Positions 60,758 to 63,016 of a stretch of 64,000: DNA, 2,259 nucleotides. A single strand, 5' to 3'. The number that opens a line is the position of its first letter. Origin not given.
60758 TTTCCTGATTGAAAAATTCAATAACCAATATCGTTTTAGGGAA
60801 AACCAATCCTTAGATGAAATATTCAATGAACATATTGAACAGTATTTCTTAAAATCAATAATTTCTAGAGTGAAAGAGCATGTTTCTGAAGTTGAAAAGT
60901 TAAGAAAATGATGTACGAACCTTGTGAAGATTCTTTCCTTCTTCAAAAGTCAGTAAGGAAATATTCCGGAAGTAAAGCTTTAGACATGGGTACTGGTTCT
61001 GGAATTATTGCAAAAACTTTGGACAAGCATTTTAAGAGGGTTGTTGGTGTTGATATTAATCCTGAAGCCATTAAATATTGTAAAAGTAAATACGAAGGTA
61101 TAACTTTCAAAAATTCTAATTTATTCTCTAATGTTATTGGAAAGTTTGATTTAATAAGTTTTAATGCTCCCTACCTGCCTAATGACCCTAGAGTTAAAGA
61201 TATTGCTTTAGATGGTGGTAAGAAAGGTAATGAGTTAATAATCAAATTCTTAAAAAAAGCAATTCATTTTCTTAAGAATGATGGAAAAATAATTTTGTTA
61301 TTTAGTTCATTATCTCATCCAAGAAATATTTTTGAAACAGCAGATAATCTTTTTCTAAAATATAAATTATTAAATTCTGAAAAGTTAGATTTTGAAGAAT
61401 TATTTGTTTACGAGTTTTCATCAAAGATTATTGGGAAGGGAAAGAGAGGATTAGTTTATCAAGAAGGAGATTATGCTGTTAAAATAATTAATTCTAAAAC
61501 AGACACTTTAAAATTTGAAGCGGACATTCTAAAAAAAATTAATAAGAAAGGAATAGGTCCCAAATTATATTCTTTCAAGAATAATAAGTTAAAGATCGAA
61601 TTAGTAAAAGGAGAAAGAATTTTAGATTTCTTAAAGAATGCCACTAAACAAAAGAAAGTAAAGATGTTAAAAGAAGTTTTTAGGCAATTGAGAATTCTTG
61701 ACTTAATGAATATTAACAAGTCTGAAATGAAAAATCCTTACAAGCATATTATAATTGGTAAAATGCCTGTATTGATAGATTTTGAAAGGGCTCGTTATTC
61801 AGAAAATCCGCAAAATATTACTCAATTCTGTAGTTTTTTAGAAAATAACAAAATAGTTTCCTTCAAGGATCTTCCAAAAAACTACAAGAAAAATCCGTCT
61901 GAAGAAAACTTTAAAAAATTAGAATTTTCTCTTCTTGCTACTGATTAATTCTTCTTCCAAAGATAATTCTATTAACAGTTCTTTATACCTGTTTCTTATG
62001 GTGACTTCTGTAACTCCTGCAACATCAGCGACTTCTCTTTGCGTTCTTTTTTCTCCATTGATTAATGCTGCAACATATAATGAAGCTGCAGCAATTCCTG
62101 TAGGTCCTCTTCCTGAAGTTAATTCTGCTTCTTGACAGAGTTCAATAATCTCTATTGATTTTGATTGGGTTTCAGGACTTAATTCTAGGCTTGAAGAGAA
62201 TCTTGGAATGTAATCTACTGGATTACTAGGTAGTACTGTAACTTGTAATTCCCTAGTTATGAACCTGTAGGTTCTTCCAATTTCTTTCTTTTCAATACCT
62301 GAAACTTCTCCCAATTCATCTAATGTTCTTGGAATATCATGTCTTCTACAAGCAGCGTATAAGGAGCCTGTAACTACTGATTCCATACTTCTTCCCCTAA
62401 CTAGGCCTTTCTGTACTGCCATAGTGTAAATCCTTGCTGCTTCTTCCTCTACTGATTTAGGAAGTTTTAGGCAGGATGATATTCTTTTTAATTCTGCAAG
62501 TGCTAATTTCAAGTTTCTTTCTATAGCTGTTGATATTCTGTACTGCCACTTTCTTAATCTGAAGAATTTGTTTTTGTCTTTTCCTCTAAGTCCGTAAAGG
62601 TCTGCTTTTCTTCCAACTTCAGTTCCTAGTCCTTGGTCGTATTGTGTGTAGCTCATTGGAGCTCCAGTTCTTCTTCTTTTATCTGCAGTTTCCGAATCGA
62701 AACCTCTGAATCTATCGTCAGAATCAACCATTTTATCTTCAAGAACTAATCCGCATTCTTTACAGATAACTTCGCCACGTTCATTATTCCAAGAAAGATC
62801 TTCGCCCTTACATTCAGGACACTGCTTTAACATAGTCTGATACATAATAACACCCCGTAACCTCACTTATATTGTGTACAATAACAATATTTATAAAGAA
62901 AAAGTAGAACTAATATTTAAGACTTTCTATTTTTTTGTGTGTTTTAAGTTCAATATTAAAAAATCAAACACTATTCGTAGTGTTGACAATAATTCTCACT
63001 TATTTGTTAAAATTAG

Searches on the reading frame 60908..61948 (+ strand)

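Call 58: search_protein_families(library=pfam, proteins=[window:60908-61948:+], max_evalue=0.00001)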
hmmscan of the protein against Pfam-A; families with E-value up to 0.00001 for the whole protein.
window:60908-61948:+ (346 aa): 4 families
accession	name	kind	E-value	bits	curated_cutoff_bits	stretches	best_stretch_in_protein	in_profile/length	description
PF05175.20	MTS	-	6.3e-09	36.1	23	1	11-136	22-144/170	Methyltransferase small domain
PF13847.12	Methyltransf_31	-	3.7e-08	33.6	27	1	20-129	3-108/145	Methyltransferase domain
PF13649.12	Methyltransf_25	-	8.6e-08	33.2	27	1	25-85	2-70/97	Methyltransferase domain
PF08241.18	Methyltransf_11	-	3e-07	31.4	21.2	1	25-65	1-41/95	Methyltransferase domain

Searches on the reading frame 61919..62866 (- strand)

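Call 80: search_protein_families(library=pfam, proteins=[window:61919-62866:-], max_evalue=0.00001)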
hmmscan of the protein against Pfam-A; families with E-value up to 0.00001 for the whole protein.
window:61919-62866:- (315 aa): 2 families
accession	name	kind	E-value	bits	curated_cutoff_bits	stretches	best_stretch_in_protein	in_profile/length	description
PF00382.24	TFIIB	-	5.2e-46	155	23.6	2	214-297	6-89/92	Transcription factor TFIIB repeat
PF08271.17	Zn_Ribbon_TF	-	2.4e-12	46.6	29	1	15-54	2-41/43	TFIIB zinc-binding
